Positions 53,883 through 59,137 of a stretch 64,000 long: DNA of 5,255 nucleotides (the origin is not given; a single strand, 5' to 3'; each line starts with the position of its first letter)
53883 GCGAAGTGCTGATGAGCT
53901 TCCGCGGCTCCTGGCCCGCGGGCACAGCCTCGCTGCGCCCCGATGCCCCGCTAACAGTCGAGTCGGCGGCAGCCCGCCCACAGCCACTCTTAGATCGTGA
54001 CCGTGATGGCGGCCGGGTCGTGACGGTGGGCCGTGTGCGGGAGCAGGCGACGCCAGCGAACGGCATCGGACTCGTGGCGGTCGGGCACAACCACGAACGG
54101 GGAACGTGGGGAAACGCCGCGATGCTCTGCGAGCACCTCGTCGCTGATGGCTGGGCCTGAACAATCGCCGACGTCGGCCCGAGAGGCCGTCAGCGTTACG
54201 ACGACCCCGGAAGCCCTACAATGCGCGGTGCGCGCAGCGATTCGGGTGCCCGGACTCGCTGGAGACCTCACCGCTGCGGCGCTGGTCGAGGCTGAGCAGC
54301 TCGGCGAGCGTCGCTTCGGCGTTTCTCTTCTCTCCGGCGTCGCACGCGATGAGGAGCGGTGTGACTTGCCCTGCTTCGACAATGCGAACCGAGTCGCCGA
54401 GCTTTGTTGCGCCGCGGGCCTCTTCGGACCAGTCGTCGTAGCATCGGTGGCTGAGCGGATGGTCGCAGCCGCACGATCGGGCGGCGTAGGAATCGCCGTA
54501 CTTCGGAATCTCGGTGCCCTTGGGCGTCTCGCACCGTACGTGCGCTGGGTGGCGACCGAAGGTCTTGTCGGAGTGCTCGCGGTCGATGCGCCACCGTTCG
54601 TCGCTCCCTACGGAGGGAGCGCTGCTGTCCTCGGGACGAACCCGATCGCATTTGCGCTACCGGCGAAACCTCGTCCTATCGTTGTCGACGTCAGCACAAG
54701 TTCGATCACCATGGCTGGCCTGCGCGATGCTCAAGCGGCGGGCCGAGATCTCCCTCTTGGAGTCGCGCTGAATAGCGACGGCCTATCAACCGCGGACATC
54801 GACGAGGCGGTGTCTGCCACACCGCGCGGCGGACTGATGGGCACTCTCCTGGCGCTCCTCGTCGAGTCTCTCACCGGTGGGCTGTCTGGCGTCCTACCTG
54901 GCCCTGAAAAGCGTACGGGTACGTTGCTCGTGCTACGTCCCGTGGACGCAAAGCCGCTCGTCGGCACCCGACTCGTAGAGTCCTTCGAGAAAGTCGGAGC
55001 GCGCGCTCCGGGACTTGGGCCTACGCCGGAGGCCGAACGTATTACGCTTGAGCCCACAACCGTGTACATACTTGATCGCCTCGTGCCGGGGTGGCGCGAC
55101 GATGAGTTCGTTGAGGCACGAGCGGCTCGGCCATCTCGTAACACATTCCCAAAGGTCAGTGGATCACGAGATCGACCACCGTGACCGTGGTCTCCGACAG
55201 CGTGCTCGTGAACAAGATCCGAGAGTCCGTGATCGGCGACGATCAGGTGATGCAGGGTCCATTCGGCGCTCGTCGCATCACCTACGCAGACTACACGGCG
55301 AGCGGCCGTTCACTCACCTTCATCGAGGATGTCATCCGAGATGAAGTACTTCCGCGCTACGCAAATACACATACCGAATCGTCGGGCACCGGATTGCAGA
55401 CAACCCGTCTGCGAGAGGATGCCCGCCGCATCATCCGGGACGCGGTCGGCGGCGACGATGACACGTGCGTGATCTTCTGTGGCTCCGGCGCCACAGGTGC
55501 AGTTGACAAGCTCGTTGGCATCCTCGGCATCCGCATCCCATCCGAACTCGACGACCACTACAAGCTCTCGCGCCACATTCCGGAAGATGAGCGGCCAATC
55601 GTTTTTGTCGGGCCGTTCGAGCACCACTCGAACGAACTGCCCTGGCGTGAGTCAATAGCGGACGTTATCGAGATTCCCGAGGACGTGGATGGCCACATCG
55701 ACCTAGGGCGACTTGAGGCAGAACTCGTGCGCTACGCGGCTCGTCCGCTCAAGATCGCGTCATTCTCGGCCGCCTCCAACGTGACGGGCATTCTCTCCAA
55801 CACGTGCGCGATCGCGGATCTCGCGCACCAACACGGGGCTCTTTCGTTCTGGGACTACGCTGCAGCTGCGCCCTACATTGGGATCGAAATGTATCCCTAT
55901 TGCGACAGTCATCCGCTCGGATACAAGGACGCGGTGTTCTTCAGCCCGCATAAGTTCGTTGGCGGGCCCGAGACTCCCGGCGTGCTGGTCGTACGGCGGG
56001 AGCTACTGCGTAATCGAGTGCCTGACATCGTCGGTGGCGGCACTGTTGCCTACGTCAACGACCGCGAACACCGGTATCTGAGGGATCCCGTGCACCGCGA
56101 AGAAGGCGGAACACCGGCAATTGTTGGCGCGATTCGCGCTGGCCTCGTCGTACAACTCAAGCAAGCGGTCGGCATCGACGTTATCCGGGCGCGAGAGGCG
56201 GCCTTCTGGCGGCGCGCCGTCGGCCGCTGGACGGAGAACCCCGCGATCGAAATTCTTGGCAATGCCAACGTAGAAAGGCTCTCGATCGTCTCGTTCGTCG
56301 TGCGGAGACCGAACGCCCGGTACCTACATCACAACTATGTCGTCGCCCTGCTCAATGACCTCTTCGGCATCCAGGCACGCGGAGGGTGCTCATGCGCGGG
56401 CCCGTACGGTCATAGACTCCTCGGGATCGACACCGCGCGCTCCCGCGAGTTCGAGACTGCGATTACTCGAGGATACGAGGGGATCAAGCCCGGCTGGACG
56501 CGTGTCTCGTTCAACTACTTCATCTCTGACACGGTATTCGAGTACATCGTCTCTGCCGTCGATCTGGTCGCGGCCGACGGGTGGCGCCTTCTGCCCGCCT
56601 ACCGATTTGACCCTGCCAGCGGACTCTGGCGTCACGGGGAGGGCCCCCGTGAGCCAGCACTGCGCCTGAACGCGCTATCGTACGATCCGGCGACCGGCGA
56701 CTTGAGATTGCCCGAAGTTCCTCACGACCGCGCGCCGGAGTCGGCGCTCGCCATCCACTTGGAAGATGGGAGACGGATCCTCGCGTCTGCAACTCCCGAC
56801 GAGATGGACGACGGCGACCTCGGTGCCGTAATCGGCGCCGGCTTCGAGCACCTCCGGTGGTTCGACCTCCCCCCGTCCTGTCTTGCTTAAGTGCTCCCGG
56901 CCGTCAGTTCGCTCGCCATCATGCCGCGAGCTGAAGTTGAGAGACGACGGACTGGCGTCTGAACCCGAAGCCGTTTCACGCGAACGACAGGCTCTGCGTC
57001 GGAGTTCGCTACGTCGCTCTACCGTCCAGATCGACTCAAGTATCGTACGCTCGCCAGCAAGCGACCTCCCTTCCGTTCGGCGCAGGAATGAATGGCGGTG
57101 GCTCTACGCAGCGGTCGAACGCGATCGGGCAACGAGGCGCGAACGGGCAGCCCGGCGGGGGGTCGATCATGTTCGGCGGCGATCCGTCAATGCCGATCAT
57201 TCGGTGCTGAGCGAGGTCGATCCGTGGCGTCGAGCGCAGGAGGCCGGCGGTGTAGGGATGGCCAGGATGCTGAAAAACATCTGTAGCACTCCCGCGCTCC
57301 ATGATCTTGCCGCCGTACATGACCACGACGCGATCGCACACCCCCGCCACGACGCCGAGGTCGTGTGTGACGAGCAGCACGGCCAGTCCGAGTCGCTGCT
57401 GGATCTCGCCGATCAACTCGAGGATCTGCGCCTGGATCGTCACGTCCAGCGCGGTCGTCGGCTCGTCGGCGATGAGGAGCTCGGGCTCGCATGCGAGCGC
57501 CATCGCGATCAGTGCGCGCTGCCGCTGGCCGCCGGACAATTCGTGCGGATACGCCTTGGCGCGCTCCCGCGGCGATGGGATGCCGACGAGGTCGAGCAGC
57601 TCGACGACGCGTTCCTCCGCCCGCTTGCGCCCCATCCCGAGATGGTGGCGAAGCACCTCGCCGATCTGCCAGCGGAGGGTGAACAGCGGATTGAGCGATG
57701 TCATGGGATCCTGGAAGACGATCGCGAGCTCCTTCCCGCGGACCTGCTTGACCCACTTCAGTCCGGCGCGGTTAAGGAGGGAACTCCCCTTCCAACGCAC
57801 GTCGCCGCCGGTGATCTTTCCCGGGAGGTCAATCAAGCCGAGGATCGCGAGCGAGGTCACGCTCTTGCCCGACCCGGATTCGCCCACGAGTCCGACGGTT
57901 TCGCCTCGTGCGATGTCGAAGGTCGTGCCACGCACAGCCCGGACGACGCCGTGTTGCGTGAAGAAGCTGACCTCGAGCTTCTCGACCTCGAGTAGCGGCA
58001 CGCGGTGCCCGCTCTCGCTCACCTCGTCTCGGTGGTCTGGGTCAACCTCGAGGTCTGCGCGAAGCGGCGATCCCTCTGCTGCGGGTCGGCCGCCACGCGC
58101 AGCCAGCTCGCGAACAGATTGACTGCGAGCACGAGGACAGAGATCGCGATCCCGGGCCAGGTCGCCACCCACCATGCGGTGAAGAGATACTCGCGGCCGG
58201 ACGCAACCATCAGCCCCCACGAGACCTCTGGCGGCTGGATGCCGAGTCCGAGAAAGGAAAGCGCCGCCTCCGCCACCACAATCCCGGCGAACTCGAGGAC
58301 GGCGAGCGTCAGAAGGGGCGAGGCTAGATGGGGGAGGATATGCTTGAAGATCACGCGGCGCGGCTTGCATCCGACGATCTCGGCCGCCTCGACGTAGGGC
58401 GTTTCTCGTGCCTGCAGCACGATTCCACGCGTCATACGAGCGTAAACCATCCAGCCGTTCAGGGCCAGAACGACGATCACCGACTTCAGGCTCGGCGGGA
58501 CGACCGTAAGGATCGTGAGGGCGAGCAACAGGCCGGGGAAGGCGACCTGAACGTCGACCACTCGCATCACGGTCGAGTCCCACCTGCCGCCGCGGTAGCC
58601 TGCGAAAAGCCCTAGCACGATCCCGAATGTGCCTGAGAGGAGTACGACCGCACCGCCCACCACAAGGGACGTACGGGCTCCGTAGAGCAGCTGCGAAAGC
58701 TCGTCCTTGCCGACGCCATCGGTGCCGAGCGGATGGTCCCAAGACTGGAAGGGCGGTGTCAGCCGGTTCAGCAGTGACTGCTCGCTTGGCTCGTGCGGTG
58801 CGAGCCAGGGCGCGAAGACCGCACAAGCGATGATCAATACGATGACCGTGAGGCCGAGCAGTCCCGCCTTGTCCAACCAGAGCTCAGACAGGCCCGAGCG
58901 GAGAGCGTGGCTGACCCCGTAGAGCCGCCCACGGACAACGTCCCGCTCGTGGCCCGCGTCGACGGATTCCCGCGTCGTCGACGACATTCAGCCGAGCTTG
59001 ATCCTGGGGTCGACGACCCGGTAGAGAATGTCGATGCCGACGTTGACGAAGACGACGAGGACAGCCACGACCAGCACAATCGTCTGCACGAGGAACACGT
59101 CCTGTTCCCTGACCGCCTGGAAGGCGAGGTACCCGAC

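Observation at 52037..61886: Two convergent operons driven by inverted copies of one LysR promoter/leader, each with its own insert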

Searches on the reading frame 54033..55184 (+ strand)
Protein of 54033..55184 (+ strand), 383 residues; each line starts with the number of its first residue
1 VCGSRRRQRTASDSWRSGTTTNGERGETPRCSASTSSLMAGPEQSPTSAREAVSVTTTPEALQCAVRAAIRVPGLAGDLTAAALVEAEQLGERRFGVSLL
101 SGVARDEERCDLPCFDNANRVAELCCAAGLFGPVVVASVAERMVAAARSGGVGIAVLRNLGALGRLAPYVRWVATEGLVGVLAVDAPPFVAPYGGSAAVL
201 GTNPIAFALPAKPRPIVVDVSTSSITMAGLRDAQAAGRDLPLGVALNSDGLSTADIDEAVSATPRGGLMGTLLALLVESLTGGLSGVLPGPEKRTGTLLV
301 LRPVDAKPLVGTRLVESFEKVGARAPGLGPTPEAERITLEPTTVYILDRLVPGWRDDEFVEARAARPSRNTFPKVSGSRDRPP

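Call 7: search_protein_families(library=pfam, proteins=[window:54033-55184:+])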
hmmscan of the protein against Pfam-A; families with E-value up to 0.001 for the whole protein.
window:54033-55184:+ (383 aa): 1 family
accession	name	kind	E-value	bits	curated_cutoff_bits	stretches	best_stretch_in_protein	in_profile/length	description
PF02615.19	Ldh_2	-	3e-40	138.8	38.8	1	78-287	25-243/333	Malate/L-lactate dehydrogenase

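Call 54: search_protein_families(library=ncbifam, proteins=[window:54147-55184:+], max_evalue=0.00001)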
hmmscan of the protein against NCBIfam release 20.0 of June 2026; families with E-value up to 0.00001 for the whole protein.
window:54147-55184:+ (345 aa): 5 families
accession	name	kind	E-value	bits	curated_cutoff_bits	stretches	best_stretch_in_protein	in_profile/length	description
NF040650.1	sulfolac_dhydr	equivalog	1.7e-24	86.7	500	1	92-252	84-246/339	L-sulfolactate dehydrogenase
NF011599.0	PRK15025.1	equivalog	1.1e-19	70.8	356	1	93-250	85-243/349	ureidoglycolate dehydrogenase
TIGR03175.1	AllD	equivalog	1.3e-18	67.2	496.2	1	94-250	86-243/349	ureidoglycolate dehydrogenase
NF007504.0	PRK10098.1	equivalog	2.6e-18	65.9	336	1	41-248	32-252/360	malate/lactate/ureidoglycolate dehydrogenase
NF009750.0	PRK13260.1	equivalog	3.8e-13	49.2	316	1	96-222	88-216/332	3-dehydro-L-gulonate 2-dehydrogenase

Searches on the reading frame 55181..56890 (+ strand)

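Call 7: search_protein_families(library=pfam, proteins=[window:55181-56890:+])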
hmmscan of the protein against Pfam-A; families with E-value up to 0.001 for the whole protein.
window:55181-56890:+ (569 aa): 1 family
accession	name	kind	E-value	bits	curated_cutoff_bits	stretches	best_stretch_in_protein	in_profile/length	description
PF00266.25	Aminotran_5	-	1.8e-36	126.3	21.5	1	35-413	2-349/371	Aminotransferase class-V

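Call 54: search_protein_families(library=ncbifam, proteins=[window:55181-56890:+], max_evalue=0.00001)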
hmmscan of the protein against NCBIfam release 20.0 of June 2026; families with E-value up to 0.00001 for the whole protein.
window:55181-56890:+ (569 aa): 9 families
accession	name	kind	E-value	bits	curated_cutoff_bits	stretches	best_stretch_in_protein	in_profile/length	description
TIGR01979.1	sufS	subfamily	7.2e-35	120.6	475.1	1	31-413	17-369/403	SufS family cysteine desulfurase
NF006791.0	PRK09295.1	equivalog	8.1e-21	74.6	661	1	142-408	117-367/406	cysteine desulfurase SufS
NF041166.1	f2_encap_cargo1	exception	1.9e-20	73.6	800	1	141-418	338-598/623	family 2A encapsulin nanocompartment cargo protein cysteine desulfurase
TIGR01977.1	am_tr_V_EF2568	hypoth_equivalog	4.2e-16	58.9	377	1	141-416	89-347/376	cysteine desulfurase family protein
NF008126.0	PRK10874.1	equivalog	2.3e-15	56.7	607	1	61-412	48-365/401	cysteine desulfurase CsdA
TIGR03392.1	FeS_syn_CsdA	equivalog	3.8e-15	56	493.6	1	64-416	48-365/398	cysteine desulfurase CsdA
NF040779.1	Sec_lyase_SclA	exception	1.3e-11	44.1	525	1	176-415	122-346/378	selenocysteine lyase SclA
TIGR01976.1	am_tr_V_VC1184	hypoth_equivalog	7.3e-09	35.4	352.35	1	140-280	108-240/401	cysteine desulfurase-like protein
TIGR03235.1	DNA_S_dndA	equivalog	1.1e-06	28.2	480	1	35-287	1-230/353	cysteine desulfurase DndA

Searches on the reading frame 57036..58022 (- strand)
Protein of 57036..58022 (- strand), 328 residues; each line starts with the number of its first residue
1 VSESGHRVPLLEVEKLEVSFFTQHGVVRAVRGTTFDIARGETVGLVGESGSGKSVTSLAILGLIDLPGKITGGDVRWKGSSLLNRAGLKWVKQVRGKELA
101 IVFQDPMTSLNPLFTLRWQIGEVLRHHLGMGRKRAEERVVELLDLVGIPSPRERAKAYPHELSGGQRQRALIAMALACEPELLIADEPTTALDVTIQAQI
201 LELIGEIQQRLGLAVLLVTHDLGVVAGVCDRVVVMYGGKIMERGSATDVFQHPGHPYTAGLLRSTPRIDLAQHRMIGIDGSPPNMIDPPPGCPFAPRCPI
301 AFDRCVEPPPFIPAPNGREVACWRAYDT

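Call 54: search_protein_families(library=ncbifam, proteins=[window:57036-58022:-], max_evalue=0.00001)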
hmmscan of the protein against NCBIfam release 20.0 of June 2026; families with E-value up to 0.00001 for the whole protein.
window:57036-58022:- (328 aa): 179 families (the best 25 are shown)
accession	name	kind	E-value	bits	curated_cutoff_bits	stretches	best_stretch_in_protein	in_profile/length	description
NF007010.1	PRK09473.1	subfamily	1.2e-113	379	575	1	10-327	1-316/318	oligopeptide ABC transporter ATP-binding protein OppD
NF008246.0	PRK11022.1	equivalog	2.6e-105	352.1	541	1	10-326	3-318/326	dipeptide ABC transporter ATP-binding protein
NF043079.1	MMSYN1_0167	equivalog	1.2e-99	334.6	740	2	88-311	297-522/561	oligopeptide ABC transporter ATP-binding protein OppD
NF011713.0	PRK15134.1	equivalog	2.5e-84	283.8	834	1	8-267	3-262/529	microcin C ABC transporter ATP-binding protein YejF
NF007613.0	PRK10261.1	equivalog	5.7e-81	272.8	1077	1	9-269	11-276/623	glutathione ABC transporter ATP-binding protein GsiA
NF008453.0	PRK11308.1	subfamily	9.3e-81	271.6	408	1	17-325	25-326/334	dipeptide ABC transporter ATP-binding protein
NF011659.0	PRK15079.1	equivalog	6.2e-75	252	540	1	12-325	22-331/334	murein tripeptide/oligopeptide ABC transporter ATP binding protein OppF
TIGR02770.1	nickel_nikD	equivalog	2.3e-71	239.8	318.7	1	30-262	2-226/230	nickel import ATP-binding protein NikD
NF043071.1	DppF_dipep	equivalog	4.4e-71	240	660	1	18-323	27-325/331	dipeptide ABC transporter ATP-binding subunit DppF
NF047576.1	opine_ATP_CntF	equivalog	2.6e-66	223.6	385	1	10-268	2-256/264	staphylopine uptake ABC transporter ATP-binding protein CntF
NF047578.1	opine_ATP_CntD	equivalog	5.1e-66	222.6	380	1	10-269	2-257/266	staphylopine uptake ABC transporter ATP-binding protein CntD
NF011674.0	PRK15093.1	equivalog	3.7e-59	200.5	627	1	8-316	1-316/330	putrescine export ABC transporter ATP-binding protein SapD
NF043078.1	MMSYN1_0168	equivalog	1.5e-56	192.3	800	2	139-268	473-600/649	oligopeptide ABC transporter ATP-binding protein OppF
TIGR02769.1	nickel_nikE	equivalog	1.4e-55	188.6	332.55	1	19-251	16-240/265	nickel import ATP-binding protein NikE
NF007739.0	PRK10419.1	subfamily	6.2e-53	180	354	1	18-249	16-239/268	nickel ABC transporter ATP-binding protein NikE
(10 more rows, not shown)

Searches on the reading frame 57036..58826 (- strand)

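Call 7: search_protein_families(library=pfam, proteins=[window:57036-58826:-])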
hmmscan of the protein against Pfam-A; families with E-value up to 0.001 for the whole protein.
window:57036-58826:- (596 aa): 3 families
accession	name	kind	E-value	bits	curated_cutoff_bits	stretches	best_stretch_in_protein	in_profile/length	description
PF00005.33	ABC_tran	-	9.2e-26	91.5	25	1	300-458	3-137/137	ABC transporter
PF08352.17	oligo_HPY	-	8.1e-19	68.2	27.1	1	509-573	1-65/65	Oligopeptide/dipeptide transporter, C-terminal region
PF13304.12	AAA_21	-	1.4e-07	32.4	27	1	422-493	230-303/304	AAA domain, putative AbiEii toxin, Type IV TA system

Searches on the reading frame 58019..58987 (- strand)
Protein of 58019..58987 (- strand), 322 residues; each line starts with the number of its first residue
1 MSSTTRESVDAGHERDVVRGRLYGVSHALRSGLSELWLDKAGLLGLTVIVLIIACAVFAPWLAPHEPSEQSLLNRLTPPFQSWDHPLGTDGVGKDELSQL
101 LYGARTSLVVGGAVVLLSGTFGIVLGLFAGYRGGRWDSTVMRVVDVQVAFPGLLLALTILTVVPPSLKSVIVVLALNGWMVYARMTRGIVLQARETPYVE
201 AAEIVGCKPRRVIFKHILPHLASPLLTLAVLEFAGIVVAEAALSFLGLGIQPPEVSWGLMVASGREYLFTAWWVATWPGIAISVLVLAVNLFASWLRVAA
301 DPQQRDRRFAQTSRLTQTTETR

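Call 7: search_protein_families(library=pfam, proteins=[window:58019-58987:-])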
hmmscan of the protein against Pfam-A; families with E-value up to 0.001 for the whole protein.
window:58019-58987:- (322 aa): 2 families
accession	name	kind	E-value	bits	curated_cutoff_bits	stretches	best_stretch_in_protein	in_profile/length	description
PF00528.27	BPD_transp_1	-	1.7e-31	109.9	26.4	1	122-304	1-182/184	Binding-protein-dependent transport system inner membrane component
PF12911.12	OppC_N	-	5.5e-11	42.6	23.9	1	39-79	13-53/53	N-terminal TM domain of oligopeptide transport permease C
